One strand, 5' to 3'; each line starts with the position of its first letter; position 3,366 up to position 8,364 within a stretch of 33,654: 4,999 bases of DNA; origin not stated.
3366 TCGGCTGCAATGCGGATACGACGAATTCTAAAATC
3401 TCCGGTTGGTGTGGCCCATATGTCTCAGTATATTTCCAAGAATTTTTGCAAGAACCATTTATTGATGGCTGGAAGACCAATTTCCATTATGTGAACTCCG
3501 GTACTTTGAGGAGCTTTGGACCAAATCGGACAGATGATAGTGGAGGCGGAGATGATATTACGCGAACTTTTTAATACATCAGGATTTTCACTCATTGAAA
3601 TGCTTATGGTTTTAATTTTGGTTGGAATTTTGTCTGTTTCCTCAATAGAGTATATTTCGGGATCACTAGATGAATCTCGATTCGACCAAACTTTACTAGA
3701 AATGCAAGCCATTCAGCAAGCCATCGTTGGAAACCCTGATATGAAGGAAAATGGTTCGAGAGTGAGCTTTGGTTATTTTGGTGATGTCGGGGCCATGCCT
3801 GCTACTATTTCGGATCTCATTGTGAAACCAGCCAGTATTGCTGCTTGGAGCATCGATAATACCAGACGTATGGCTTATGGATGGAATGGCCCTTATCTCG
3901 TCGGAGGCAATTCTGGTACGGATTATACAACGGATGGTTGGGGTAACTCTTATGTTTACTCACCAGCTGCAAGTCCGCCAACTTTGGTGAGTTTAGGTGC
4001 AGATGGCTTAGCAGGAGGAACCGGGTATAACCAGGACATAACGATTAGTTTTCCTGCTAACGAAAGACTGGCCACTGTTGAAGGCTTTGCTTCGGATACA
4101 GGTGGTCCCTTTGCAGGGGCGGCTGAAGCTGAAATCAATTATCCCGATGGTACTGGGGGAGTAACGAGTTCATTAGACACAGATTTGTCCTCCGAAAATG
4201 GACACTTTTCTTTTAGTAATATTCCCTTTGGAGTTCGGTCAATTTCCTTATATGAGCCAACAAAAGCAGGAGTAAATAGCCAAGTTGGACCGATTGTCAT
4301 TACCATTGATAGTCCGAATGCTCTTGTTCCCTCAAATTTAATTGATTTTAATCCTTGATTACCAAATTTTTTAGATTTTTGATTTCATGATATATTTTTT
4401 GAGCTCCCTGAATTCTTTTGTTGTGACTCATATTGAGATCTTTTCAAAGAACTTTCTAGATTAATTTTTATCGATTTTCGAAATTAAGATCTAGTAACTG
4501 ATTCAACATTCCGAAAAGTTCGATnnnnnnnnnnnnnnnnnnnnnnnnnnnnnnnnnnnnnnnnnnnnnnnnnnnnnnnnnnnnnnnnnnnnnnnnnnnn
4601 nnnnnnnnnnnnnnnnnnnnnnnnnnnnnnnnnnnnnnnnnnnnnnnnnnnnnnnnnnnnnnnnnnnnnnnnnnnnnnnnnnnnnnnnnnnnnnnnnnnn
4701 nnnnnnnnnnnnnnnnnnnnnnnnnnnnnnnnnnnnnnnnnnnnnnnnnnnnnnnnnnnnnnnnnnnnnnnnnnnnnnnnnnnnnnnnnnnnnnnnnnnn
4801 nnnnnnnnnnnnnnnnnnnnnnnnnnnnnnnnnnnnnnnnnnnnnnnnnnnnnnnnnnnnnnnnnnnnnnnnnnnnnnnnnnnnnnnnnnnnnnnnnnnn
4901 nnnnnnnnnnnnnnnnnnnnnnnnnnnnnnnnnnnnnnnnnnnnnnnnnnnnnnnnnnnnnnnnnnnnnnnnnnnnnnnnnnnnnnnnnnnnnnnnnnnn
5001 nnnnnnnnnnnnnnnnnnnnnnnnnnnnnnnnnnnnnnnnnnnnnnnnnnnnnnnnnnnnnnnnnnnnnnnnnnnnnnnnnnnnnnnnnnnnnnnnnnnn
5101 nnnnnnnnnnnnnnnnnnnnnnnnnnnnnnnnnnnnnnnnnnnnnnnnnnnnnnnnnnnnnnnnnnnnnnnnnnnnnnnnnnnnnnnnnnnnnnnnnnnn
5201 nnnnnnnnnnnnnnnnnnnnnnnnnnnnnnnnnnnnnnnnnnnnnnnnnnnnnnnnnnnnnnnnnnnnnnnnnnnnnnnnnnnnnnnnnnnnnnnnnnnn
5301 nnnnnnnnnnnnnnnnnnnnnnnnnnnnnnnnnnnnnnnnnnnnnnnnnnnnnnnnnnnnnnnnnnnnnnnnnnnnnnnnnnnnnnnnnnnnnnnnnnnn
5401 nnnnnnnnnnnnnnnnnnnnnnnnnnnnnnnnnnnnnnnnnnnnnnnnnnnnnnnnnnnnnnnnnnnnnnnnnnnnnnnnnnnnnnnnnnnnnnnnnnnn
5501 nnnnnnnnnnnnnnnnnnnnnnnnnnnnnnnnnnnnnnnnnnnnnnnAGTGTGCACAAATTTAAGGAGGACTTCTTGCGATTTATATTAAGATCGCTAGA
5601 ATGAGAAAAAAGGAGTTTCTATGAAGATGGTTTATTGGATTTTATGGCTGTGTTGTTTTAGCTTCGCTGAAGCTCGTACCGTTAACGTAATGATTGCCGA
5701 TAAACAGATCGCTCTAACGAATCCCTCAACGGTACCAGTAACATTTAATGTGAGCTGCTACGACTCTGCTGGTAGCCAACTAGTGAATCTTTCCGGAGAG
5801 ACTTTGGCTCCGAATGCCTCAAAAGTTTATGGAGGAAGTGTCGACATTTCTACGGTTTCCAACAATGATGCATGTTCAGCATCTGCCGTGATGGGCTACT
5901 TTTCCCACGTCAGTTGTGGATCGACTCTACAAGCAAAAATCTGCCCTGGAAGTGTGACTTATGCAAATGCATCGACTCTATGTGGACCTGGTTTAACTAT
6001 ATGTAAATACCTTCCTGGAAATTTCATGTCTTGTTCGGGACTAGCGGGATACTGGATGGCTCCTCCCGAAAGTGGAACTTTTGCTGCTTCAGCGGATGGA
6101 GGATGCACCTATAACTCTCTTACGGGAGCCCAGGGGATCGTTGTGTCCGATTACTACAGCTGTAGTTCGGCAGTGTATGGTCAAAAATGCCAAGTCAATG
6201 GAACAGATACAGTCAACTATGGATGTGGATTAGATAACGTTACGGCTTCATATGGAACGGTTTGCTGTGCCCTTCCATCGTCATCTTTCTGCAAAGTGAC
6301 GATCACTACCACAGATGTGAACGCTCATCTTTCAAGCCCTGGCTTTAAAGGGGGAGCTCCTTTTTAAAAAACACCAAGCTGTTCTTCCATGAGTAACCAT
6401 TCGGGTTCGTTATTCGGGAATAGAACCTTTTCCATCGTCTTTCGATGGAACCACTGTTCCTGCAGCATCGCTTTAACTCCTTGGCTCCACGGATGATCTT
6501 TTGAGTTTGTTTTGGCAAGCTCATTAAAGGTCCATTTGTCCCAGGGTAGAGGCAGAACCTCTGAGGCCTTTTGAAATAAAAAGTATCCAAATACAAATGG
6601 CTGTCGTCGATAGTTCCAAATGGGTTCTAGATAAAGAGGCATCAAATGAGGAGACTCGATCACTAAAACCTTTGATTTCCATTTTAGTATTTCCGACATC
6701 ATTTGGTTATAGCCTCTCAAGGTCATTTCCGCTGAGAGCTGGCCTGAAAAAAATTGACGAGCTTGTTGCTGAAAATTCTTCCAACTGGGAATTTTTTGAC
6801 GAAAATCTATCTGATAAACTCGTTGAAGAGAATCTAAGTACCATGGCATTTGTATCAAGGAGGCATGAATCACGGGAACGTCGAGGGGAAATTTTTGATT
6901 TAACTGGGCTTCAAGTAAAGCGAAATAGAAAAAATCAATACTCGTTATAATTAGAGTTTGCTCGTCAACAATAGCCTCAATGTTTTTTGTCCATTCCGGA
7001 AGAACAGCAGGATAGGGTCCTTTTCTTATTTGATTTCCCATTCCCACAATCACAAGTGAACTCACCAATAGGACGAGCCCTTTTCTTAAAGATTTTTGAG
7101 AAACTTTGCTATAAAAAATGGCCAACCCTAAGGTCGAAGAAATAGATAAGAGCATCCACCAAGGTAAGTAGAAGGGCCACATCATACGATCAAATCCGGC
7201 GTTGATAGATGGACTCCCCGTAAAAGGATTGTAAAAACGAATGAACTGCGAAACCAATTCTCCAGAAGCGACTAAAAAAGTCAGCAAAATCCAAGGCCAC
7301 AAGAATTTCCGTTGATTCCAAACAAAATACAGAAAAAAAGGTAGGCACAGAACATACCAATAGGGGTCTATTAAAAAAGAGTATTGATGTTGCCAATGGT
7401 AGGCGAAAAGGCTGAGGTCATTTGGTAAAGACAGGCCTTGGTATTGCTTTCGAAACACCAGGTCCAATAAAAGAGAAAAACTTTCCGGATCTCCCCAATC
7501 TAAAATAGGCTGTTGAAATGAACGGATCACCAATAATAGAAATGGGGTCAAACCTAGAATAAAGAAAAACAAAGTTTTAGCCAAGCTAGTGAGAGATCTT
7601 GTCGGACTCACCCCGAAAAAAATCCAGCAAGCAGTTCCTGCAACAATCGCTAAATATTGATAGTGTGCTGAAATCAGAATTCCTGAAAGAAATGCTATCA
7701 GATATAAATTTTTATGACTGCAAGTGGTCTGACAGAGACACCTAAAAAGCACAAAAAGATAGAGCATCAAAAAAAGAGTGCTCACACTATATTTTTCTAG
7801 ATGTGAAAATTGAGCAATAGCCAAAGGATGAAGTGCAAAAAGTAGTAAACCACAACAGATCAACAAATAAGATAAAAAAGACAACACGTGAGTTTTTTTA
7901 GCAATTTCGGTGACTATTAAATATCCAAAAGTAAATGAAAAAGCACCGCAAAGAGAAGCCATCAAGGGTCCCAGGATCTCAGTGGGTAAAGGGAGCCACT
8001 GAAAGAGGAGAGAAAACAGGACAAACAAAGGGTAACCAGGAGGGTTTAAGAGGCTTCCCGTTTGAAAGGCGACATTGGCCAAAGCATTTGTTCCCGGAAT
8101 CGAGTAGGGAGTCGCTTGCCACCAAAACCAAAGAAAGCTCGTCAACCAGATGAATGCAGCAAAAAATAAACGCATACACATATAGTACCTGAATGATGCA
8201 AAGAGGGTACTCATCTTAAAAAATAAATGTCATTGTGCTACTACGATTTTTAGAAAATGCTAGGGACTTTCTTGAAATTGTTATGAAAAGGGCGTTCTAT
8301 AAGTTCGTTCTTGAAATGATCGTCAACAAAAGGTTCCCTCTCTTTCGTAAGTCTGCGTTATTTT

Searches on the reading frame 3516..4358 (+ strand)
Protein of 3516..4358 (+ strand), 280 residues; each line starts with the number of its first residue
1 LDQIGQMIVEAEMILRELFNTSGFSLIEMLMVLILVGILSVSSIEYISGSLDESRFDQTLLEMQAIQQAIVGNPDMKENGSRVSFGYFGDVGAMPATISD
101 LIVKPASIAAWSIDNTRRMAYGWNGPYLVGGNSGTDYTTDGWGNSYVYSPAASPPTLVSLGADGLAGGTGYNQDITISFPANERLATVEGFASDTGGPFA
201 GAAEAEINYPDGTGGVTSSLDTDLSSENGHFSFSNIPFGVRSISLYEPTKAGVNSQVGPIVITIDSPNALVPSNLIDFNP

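Call 58: search_protein_families(library=pfam, proteins=[window:3516-4358:+], max_evalue=0.001)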
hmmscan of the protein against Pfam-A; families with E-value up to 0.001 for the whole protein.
window:3516-4358:+ (280 aa): 2 families
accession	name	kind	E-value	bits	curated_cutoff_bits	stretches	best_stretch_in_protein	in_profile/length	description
PF08334.16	T2SSG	-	5.6e-08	33.2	21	1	120-176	53-106/108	Type II secretion system (T2SS), protein G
PF07963.17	N_methyl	-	0.00042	20.2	21.2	1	20-41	3-24/27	Prokaryotic N-terminal methylation motif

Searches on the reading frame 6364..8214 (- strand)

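Call 58: search_protein_families(library=pfam, proteins=[window:6364-8214:-], max_evalue=0.001)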
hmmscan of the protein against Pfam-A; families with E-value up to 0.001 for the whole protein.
window:6364-8214:- (616 aa): 1 family
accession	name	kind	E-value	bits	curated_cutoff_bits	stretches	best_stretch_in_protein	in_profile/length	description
PF11028.14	TMEM260-like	-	4e-11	43.4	24.2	1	58-200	17-172/179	Protein O-mannosyl-transferase TMEM260-like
